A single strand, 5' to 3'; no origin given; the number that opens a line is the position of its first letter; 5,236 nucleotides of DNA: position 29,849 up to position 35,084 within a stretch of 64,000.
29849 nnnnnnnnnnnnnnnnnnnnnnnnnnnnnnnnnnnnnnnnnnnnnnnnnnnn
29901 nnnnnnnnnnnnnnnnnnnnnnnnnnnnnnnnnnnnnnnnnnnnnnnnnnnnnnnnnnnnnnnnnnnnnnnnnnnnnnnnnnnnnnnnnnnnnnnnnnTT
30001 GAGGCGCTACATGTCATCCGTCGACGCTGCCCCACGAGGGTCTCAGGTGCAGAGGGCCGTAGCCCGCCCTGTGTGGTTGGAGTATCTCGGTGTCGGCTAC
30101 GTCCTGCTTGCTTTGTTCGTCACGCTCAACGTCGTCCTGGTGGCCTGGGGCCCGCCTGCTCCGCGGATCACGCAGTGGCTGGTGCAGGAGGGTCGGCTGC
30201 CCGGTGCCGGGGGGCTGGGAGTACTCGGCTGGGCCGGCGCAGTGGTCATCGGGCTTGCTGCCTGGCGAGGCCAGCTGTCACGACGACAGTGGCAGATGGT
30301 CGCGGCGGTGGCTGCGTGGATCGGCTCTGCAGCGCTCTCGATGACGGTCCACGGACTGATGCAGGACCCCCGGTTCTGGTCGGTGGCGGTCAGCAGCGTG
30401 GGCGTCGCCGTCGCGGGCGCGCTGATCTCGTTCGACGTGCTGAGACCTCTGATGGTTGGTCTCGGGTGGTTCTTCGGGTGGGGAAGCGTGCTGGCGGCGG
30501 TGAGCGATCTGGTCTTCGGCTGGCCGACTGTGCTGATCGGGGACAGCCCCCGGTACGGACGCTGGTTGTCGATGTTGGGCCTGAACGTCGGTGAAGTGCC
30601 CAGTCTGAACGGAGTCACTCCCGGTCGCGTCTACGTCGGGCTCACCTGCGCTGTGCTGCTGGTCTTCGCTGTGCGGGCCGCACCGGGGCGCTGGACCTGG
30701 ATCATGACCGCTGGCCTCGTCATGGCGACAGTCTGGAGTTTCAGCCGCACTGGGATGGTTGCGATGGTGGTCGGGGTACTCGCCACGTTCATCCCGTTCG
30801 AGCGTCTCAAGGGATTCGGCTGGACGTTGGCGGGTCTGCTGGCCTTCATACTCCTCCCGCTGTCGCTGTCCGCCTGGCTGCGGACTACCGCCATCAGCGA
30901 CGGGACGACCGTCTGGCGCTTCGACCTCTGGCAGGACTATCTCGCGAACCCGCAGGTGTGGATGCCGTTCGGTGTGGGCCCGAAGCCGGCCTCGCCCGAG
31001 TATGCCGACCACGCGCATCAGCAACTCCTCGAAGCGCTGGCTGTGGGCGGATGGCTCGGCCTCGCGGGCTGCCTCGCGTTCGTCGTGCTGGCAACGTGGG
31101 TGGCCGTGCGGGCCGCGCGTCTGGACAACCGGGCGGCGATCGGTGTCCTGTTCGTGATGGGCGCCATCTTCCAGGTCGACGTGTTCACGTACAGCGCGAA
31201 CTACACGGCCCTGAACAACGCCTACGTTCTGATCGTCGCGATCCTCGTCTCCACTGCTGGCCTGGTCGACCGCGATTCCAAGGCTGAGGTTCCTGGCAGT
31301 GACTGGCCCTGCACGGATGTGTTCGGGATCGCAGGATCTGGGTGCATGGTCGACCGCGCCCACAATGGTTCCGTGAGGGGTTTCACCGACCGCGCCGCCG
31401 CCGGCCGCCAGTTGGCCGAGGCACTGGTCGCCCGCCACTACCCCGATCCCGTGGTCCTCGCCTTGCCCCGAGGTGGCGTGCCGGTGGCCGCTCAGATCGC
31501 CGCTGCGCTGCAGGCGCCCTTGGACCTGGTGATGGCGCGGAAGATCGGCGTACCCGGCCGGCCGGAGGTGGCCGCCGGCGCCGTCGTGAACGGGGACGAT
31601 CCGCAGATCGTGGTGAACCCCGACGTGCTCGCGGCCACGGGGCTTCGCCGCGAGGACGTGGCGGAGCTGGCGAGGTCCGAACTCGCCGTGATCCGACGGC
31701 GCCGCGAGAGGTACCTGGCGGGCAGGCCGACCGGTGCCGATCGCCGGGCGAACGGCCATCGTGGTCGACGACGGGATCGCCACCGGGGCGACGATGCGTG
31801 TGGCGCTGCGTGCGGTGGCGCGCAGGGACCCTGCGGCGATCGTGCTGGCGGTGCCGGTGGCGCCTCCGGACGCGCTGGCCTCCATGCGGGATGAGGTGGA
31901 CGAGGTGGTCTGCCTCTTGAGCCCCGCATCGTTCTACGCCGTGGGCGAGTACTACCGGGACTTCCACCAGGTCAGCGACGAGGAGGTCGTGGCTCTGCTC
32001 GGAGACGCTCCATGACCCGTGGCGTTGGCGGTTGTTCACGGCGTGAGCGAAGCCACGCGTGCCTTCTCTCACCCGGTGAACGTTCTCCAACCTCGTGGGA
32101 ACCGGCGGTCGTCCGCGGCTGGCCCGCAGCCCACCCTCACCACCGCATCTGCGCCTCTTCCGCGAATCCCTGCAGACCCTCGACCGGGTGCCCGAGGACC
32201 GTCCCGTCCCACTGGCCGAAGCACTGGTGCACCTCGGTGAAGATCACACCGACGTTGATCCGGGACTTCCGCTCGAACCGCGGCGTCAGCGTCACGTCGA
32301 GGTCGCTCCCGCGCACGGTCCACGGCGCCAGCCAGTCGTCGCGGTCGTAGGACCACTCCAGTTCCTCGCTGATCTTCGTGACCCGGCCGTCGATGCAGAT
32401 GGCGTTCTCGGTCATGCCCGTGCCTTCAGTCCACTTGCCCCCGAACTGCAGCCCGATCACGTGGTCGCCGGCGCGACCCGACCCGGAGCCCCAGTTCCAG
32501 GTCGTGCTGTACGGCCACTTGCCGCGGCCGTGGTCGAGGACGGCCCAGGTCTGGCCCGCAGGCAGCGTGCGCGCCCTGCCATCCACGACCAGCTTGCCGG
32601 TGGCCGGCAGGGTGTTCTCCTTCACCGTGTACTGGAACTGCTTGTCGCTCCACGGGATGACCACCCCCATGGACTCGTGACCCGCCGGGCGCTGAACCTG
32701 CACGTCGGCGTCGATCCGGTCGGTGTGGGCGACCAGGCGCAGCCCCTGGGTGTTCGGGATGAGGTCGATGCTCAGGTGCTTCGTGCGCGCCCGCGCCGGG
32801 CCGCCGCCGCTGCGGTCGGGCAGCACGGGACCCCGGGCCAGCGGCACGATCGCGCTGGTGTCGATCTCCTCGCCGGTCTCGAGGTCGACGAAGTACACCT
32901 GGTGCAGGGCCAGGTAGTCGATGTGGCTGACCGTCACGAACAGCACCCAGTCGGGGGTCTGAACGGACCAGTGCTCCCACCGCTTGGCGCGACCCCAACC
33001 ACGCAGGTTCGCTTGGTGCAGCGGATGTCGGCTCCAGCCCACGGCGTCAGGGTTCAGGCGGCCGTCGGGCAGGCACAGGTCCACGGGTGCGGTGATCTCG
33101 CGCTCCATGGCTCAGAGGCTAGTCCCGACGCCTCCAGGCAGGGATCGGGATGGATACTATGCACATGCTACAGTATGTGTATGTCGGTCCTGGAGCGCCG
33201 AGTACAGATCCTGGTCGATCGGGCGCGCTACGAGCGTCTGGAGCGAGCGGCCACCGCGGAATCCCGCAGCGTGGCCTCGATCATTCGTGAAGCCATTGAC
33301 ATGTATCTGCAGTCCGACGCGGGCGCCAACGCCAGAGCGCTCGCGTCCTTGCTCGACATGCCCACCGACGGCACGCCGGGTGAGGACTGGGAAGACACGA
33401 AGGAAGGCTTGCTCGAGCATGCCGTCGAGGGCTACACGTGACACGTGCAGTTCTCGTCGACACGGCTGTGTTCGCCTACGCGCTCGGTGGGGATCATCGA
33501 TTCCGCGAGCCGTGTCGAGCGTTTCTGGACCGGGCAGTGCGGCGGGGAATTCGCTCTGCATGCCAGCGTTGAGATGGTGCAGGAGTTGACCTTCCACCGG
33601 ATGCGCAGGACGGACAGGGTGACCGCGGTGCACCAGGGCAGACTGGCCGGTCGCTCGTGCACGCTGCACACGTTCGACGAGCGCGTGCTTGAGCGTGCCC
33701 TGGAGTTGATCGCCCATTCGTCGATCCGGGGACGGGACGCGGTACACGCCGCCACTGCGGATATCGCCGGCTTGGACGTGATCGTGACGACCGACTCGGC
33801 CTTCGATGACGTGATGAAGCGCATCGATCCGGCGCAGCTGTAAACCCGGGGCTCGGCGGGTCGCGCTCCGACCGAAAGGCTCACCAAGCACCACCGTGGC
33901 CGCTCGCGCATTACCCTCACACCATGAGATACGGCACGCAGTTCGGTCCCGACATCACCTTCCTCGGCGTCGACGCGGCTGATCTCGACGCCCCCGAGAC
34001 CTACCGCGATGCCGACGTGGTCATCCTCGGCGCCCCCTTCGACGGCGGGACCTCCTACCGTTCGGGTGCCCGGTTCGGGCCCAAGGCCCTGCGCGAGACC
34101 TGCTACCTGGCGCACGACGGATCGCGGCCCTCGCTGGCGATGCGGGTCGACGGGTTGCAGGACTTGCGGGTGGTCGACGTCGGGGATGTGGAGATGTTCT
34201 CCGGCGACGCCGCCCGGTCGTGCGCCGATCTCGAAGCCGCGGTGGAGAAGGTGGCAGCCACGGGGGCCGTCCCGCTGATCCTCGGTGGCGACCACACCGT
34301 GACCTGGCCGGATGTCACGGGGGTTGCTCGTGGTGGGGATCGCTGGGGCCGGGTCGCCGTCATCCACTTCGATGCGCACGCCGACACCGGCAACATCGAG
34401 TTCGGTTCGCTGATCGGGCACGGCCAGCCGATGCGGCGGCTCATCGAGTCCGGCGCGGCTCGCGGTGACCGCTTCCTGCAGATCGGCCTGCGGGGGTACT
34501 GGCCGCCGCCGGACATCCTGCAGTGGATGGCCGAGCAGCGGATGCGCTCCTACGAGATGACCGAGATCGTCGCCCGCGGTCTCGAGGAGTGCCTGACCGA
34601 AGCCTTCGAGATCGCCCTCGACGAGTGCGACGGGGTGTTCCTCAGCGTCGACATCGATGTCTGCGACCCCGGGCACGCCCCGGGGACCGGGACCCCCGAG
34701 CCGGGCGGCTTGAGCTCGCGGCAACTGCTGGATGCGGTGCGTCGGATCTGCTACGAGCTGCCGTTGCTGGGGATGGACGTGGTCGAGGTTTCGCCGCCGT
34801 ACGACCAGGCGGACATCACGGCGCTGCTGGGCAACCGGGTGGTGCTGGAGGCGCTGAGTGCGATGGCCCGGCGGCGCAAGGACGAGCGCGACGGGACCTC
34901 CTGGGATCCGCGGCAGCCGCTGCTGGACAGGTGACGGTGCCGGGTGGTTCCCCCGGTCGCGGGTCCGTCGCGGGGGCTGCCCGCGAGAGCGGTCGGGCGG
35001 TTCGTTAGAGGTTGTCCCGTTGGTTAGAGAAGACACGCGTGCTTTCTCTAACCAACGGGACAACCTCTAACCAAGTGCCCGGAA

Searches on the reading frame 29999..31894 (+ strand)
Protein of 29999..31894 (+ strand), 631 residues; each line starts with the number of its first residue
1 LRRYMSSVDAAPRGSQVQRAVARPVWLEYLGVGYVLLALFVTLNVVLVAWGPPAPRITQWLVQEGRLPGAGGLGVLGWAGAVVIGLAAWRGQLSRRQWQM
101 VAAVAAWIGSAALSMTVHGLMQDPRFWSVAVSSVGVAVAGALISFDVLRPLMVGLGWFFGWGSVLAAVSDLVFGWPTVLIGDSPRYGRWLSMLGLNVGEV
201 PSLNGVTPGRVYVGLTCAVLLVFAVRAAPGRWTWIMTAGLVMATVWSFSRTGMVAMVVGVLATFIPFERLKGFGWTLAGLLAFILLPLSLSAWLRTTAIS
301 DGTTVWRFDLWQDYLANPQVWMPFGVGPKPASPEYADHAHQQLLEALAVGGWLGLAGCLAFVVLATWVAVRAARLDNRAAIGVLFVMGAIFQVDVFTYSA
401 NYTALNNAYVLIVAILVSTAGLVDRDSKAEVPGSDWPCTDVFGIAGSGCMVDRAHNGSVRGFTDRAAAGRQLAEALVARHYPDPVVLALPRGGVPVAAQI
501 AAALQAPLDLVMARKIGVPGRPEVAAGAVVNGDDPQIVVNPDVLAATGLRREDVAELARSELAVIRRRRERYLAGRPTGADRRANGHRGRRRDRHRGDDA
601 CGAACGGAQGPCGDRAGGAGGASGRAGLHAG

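Call 7: search_protein_families(library=pfam, proteins=[window:29999-31894:+], max_evalue=0.01)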
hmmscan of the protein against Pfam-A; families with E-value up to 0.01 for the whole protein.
window:29999-31894:+ (631 aa): 2 families
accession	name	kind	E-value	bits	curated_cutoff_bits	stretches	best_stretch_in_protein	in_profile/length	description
PF04932.20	Wzy_C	-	3.2e-10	40.4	31.7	1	239-357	5-147/149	O-Antigen ligase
PF00156.33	Pribosyltran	-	0.00063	19.5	26.3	1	469-528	15-75/158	Phosphoribosyl transferase domain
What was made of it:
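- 29999..31345 (+): Second Wzy_C-domain membrane protein (Wzy2), conserved across the locus family. Its frame runs on without a stop into the next gene. Pfam Wzy_C (call 7).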

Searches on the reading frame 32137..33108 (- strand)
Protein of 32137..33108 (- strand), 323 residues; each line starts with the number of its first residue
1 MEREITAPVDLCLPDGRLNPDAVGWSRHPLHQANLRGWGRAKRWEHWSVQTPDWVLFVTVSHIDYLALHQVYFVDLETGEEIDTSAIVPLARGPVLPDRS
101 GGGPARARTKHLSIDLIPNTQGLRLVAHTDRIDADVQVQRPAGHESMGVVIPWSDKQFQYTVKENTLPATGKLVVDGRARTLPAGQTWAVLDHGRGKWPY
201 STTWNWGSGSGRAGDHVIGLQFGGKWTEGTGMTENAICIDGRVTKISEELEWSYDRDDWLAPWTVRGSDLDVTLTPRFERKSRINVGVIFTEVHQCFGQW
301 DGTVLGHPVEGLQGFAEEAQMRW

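Call 7: search_protein_families(library=pfam, proteins=[window:32137-33108:-], max_evalue=0.01)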
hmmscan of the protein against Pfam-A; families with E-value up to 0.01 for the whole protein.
window:32137-33108:- (323 aa): 1 family
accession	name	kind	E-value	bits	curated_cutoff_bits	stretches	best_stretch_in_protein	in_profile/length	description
PF10974.15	DUF2804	-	1.9e-98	330.2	26.9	1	2-323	1-339/339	Domain of unknown function (DUF2804)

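Call 11: find_encoding_contigs(protein=window:32137-33108:-, flank=10000, max_places=6)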
Protein window:32137-33108:- (323 aa): no gene with exactly this product is on record in the collection.

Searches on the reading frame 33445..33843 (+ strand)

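Call 7: search_protein_families(library=pfam, proteins=[window:33445-33843:+], max_evalue=0.01)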
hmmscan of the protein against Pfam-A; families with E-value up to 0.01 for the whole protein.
window:33445-33843:+ (132 aa): 1 family
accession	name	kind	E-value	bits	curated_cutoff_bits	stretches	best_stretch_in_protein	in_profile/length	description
PF01850.27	PIN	-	2.1e-09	38.4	23.6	1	24-123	21-117/120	PIN domain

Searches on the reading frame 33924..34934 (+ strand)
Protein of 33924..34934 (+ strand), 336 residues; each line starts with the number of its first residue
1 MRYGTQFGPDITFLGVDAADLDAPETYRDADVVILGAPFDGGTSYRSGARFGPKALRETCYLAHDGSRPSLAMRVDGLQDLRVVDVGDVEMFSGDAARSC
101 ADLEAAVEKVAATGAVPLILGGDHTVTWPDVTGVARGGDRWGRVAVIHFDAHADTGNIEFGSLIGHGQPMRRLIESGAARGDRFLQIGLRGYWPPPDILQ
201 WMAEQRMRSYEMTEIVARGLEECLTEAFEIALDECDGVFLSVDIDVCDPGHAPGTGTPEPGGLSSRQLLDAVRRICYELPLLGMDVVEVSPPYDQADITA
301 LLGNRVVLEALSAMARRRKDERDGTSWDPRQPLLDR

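Call 7: search_protein_families(library=pfam, proteins=[window:33924-34934:+], max_evalue=0.01)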
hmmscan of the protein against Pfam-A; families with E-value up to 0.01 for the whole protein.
window:33924-34934:+ (336 aa): 1 family
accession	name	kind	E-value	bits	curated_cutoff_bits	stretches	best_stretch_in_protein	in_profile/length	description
PF00491.26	Arginase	-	1.2e-83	281.3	22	1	30-310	1-277/280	Arginase family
